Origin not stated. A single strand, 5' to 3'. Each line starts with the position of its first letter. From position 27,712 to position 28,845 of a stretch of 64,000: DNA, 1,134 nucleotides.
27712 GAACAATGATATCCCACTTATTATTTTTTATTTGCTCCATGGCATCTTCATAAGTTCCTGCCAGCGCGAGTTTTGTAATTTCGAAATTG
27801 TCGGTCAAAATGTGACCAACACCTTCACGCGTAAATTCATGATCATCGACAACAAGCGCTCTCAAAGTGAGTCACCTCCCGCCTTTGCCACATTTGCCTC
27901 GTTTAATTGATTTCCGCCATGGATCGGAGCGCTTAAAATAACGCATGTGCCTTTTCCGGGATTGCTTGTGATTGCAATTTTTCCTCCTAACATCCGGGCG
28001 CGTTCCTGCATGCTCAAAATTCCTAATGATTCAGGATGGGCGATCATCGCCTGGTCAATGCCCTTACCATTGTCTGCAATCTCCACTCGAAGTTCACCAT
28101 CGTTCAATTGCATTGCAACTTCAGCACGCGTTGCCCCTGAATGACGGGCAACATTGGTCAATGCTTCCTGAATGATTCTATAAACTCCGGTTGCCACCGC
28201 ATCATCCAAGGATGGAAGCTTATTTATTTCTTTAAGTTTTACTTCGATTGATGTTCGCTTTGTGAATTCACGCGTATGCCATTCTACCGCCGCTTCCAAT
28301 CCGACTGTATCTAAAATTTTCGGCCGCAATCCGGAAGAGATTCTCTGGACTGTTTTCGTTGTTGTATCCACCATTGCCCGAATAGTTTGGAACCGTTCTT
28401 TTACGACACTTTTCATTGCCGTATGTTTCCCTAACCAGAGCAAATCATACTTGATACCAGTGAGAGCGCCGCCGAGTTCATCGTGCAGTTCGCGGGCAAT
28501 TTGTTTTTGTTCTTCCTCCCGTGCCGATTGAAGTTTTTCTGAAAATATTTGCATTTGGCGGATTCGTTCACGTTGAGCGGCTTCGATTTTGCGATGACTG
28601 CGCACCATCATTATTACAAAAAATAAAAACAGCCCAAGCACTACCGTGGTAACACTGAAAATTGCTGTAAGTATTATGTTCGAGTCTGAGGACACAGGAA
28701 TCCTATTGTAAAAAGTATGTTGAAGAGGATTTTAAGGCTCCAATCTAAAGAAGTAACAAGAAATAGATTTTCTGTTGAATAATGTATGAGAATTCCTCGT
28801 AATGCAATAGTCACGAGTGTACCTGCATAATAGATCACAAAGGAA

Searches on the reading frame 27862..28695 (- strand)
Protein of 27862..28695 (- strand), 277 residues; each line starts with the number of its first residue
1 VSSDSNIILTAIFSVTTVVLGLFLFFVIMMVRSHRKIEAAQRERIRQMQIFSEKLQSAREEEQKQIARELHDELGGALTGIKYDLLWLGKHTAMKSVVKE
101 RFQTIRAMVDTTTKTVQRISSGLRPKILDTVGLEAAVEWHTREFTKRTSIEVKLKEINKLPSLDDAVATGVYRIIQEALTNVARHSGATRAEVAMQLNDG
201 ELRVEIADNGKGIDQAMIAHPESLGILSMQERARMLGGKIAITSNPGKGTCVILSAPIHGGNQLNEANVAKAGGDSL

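Call 68: search_protein_families(library=pfam, proteins=[window:27862-28695:-], max_evalue=0.001)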
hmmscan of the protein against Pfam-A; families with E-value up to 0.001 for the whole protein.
window:27862-28695:- (277 aa): 3 families
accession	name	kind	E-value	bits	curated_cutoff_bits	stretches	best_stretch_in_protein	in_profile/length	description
PF02518.31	HATPase_c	-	8.9e-15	55.5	26.4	1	168-257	3-108/111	Histidine kinase-, DNA gyrase B-, and HSP90-like ATPase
PF07730.19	HisKA_3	-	1.4e-10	42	24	1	62-126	1-66/68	Histidine kinase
PF13581.12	HATPase_c_2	-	3.1e-05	24.4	27.4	1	162-221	23-87/127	Histidine kinase-like ATPase domain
